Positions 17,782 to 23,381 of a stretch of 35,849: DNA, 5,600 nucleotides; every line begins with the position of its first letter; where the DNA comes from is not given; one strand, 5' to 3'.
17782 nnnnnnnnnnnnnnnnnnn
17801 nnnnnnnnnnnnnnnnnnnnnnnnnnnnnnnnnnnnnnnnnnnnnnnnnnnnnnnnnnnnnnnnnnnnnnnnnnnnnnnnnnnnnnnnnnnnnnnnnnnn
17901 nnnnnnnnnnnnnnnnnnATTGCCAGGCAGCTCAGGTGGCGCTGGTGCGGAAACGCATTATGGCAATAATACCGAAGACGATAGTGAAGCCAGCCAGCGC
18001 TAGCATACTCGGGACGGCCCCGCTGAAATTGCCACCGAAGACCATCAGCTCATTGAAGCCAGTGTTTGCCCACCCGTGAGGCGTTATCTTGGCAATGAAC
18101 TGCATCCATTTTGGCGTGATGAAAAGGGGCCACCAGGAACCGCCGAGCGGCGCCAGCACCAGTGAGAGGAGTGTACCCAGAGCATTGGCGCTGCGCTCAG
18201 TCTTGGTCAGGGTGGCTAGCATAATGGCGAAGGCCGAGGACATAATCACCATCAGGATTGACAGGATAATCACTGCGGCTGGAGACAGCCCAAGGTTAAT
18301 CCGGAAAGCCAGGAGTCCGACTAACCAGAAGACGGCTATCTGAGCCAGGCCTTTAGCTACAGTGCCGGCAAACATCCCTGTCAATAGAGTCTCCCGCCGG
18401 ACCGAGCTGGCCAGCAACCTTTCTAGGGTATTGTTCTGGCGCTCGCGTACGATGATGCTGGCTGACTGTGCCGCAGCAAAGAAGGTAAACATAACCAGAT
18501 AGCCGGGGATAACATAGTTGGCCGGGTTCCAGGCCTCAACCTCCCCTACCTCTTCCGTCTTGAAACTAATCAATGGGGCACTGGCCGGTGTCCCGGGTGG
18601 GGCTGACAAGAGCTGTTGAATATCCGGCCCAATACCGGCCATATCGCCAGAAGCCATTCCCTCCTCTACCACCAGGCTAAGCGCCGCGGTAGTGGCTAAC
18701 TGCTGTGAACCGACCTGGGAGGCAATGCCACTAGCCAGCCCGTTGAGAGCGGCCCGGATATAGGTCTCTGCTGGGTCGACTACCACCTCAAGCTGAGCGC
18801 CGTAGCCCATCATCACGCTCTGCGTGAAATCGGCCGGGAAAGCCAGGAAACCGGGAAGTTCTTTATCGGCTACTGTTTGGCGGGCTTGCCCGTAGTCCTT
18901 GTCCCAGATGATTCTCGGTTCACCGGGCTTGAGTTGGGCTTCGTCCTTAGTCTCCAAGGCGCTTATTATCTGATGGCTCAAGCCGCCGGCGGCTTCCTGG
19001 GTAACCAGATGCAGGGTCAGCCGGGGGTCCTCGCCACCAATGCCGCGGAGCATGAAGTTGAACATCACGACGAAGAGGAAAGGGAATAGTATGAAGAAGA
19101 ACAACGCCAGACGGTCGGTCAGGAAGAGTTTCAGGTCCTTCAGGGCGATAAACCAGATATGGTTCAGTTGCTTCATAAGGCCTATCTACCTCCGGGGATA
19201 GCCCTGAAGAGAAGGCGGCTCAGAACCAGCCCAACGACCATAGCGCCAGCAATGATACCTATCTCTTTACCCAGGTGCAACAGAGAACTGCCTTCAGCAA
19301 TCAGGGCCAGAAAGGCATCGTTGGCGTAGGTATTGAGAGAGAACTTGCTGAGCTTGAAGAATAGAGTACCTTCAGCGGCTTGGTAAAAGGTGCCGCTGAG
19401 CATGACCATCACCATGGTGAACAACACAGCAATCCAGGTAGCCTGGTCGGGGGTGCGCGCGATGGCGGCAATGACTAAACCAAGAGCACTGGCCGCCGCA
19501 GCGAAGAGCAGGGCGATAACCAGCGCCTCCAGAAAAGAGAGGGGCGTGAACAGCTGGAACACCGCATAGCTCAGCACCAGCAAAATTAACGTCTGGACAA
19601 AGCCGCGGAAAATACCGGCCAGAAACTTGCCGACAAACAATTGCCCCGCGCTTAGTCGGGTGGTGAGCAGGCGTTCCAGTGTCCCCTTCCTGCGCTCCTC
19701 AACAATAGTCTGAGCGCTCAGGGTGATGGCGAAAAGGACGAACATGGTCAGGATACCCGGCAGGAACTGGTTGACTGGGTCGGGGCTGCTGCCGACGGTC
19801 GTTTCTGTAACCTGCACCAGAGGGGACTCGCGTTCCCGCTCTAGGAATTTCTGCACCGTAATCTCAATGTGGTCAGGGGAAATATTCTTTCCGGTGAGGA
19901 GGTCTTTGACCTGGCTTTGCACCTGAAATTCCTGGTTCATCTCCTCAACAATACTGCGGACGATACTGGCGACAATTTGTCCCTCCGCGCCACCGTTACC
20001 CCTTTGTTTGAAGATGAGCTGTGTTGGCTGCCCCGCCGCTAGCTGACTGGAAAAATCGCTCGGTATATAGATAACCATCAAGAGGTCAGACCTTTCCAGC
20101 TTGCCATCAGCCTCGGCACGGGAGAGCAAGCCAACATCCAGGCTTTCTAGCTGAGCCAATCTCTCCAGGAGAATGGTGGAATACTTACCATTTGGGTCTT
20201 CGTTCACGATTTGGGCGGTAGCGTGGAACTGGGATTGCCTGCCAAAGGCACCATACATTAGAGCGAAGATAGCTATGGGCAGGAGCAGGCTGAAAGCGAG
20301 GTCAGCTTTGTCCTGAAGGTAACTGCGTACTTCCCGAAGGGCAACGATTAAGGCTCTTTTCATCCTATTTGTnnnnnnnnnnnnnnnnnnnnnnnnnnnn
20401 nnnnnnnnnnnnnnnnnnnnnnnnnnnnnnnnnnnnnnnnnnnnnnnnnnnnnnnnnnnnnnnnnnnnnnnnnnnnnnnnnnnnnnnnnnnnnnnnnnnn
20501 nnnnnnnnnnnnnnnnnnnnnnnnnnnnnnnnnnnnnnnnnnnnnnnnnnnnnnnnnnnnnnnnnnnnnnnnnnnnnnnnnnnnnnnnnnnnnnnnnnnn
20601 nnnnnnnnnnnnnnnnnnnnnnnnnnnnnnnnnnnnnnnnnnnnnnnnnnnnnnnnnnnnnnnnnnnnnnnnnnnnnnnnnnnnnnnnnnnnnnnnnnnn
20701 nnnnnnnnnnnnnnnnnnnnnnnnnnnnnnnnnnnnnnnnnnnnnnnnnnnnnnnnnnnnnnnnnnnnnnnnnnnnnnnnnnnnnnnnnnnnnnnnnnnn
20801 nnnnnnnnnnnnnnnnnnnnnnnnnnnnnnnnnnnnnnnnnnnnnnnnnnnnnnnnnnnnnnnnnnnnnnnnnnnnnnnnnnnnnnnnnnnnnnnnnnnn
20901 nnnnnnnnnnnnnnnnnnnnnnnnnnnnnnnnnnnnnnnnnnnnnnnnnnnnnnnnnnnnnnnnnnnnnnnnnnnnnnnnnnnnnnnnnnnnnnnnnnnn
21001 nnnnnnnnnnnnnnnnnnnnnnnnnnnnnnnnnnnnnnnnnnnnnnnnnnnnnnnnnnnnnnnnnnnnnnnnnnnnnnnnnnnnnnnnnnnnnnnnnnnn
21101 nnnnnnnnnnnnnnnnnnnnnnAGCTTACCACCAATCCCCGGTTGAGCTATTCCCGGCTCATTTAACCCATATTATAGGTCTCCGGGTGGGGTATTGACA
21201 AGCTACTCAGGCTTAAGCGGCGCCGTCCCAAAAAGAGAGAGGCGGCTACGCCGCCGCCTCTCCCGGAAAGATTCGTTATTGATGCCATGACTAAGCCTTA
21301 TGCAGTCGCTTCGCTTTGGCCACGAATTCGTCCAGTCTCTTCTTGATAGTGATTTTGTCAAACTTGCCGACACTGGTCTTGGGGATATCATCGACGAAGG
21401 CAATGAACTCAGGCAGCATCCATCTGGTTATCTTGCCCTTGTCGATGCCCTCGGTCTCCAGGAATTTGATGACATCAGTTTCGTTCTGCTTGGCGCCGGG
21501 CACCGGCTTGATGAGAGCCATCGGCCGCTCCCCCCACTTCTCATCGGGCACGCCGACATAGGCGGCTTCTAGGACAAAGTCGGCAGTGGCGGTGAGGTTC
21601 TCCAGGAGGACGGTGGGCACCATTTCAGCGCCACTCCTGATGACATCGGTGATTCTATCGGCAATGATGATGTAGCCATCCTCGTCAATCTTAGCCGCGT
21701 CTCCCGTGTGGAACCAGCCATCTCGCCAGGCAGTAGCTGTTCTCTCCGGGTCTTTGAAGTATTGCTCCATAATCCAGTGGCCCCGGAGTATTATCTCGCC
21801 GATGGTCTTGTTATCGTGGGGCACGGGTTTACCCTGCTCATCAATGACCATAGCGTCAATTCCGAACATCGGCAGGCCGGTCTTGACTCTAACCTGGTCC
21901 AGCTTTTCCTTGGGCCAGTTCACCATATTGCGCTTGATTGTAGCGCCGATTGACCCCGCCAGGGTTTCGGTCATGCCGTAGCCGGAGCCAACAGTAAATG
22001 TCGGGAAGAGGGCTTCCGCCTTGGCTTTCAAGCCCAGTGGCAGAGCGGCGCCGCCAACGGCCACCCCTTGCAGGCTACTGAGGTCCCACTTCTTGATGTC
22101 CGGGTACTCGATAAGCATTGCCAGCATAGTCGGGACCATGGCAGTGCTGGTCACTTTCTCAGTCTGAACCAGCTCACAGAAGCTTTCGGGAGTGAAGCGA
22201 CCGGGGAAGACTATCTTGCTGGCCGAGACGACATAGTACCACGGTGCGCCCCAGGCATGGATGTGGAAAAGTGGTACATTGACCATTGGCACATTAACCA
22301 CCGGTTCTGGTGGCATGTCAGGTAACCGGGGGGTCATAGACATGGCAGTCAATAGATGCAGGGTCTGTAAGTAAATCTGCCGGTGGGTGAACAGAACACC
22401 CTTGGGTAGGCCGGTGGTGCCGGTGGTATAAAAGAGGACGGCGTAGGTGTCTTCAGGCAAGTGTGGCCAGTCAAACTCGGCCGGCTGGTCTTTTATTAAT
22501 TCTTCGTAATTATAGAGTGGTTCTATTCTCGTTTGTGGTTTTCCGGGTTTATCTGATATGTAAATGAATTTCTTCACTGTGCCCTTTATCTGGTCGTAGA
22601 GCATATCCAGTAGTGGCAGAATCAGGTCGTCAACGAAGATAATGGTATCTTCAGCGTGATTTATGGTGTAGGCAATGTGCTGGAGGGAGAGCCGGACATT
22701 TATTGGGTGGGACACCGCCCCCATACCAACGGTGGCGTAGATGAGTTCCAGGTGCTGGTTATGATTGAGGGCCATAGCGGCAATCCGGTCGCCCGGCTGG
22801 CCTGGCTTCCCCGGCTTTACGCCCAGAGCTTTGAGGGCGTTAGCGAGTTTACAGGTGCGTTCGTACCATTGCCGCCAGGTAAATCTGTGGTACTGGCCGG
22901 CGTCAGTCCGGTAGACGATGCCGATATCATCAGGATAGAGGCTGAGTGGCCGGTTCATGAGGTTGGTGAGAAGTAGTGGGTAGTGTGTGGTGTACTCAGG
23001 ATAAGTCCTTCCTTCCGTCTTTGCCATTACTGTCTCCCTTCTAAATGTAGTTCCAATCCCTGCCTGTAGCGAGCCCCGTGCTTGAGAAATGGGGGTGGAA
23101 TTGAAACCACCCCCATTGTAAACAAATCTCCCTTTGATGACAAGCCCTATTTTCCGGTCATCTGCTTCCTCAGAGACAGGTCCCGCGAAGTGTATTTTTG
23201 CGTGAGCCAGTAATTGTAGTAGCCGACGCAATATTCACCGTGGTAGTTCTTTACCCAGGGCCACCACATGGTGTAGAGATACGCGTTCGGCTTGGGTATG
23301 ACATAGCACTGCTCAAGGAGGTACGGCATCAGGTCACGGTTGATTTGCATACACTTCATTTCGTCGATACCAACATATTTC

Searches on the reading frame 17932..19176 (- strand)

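Call 72: search_protein_families(library=pfam, proteins=[window:17932-19176:-], max_evalue=0.00001)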
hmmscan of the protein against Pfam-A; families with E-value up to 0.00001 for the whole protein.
window:17932-19176:- (414 aa): 3 families
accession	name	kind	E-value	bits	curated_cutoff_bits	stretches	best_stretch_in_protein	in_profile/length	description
PF12698.13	ABC2_membrane_3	-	1.5e-43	149.7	31.6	1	25-406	4-346/347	ABC-2 family transporter protein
PF01061.29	ABC2_membrane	-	5.9e-19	68.9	26.9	1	223-376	51-208/211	ABC-2 type transporter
PF12679.13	ABC2_membrane_2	-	4.4e-17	62.7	27.2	1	8-411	1-280/283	ABC-2 family transporter protein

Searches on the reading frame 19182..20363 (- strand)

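Call 72: search_protein_families(library=pfam, proteins=[window:19182-20363:-], max_evalue=0.00001)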
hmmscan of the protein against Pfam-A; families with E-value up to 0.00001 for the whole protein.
window:19182-20363:- (393 aa): 3 families
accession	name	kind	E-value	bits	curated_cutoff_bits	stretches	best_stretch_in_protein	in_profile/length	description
PF12698.13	ABC2_membrane_3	-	6.8e-33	114.6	31.6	1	22-382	4-345/347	ABC-2 family transporter protein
PF01061.29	ABC2_membrane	-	7.1e-24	85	26.9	1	199-354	51-209/211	ABC-2 type transporter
PF12679.13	ABC2_membrane_2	-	7e-17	62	27.2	1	6-387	2-279/283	ABC-2 family transporter protein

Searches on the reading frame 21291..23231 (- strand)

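Call 72: search_protein_families(library=pfam, proteins=[window:21291-23231:-], max_evalue=0.00001)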
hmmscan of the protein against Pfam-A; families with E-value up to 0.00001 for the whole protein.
window:21291-23231:- (646 aa): 2 families
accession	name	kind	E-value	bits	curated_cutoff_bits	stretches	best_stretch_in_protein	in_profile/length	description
PF00501.34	AMP-binding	-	4.3e-68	230.3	29.9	1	99-492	8-384/384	AMP-binding enzyme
PF13193.12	AMP-binding_C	-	2.7e-13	51.1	24.5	1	543-623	2-76/76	AMP-binding enzyme C-terminal domain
